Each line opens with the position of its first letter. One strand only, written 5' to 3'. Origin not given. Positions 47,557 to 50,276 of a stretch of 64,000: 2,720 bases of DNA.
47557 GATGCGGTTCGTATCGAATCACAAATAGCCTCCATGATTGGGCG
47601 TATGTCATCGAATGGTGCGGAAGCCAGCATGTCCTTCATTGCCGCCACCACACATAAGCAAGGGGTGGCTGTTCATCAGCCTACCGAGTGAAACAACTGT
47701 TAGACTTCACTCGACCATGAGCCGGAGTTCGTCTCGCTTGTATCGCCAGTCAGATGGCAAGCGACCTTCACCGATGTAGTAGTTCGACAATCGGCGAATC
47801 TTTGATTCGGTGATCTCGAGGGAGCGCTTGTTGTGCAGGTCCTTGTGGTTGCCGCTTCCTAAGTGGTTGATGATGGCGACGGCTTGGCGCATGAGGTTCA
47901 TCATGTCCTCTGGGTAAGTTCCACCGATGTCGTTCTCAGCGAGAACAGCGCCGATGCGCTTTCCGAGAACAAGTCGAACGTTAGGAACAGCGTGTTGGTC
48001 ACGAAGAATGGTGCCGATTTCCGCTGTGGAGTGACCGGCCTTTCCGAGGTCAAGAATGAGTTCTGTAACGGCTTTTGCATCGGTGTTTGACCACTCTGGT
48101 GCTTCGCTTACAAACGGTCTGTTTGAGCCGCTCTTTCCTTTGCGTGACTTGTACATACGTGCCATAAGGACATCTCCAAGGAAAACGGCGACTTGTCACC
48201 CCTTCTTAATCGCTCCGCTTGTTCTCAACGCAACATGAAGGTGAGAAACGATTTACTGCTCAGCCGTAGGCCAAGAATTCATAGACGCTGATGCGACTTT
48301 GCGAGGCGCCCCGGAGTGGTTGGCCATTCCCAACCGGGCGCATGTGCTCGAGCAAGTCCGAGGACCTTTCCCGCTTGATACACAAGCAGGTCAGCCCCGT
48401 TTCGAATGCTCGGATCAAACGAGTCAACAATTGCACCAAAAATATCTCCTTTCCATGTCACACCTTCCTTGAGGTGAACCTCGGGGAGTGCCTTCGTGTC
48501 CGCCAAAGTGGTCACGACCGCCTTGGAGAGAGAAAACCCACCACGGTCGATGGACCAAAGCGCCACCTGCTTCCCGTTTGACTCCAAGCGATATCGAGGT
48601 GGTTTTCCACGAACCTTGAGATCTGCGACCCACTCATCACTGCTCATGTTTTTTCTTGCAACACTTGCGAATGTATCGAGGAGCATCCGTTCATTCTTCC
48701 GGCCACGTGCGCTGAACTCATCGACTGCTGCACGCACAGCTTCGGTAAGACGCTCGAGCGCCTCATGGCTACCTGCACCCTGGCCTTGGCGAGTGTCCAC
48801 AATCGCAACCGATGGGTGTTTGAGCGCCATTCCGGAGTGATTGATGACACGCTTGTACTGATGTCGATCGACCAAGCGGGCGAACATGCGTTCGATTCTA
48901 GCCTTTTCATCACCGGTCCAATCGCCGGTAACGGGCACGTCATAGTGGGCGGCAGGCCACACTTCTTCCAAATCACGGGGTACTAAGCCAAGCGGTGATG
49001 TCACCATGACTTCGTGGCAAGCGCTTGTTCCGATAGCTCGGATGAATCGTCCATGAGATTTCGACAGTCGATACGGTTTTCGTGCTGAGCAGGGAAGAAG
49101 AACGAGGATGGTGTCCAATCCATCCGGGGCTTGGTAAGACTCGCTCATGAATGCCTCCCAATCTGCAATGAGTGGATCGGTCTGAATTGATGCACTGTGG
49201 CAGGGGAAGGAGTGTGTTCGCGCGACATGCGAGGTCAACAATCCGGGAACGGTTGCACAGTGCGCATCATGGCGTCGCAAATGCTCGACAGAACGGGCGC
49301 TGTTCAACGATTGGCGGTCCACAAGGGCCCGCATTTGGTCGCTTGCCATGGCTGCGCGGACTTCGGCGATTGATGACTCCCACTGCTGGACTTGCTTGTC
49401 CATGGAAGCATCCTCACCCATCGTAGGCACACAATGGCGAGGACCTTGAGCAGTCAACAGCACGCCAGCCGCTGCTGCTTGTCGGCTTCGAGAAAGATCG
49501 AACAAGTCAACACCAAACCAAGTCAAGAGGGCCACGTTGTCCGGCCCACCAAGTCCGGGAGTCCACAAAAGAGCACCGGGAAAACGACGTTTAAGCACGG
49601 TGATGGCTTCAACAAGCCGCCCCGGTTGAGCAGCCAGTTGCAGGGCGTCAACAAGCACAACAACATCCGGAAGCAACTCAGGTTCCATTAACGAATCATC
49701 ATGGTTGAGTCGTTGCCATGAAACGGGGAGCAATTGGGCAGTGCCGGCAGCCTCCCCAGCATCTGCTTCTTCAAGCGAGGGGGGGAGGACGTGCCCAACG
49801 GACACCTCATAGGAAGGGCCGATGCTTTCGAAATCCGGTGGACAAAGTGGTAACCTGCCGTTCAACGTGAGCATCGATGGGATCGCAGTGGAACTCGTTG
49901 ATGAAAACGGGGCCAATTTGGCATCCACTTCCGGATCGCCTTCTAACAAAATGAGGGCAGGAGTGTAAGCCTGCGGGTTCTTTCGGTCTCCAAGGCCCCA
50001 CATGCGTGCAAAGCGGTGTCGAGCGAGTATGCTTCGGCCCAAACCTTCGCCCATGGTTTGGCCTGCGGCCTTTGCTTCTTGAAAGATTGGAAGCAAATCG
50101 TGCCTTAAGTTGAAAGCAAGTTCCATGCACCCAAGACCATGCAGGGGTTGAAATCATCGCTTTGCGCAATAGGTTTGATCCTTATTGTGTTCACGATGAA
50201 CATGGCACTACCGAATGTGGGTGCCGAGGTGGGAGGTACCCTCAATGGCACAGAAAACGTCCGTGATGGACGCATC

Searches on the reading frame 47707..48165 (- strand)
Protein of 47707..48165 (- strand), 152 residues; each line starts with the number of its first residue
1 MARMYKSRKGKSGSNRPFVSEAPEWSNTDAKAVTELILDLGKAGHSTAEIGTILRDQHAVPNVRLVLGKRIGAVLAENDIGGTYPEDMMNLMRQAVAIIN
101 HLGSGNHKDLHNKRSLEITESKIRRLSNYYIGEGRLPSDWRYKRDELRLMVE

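Call 62: search_protein_families(library=pfam, proteins=[window:47707-48165:-], max_evalue=0.00001)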
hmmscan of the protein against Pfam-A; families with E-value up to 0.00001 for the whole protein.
window:47707-48165:- (152 aa): 2 families
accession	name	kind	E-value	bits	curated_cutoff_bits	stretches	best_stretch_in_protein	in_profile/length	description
PF08069.17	Ribosomal_S13_N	-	2.5e-22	79.1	25.4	1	1-60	1-60/60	Ribosomal S13/S15 N-terminal domain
PF00312.27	Ribosomal_S15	-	2.8e-09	37.5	31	1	82-149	16-80/81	Ribosomal protein S15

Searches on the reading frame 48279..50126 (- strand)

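Call 62: search_protein_families(library=pfam, proteins=[window:48279-50126:-], max_evalue=0.00001)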
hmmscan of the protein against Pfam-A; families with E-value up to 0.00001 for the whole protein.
window:48279-50126:- (615 aa): 1 family
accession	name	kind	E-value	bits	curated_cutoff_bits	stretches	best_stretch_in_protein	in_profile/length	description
PF17884.7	DUF5591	-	6.8e-39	133.5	26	1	321-460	2-146/150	Domain of unknown function (DUF5591)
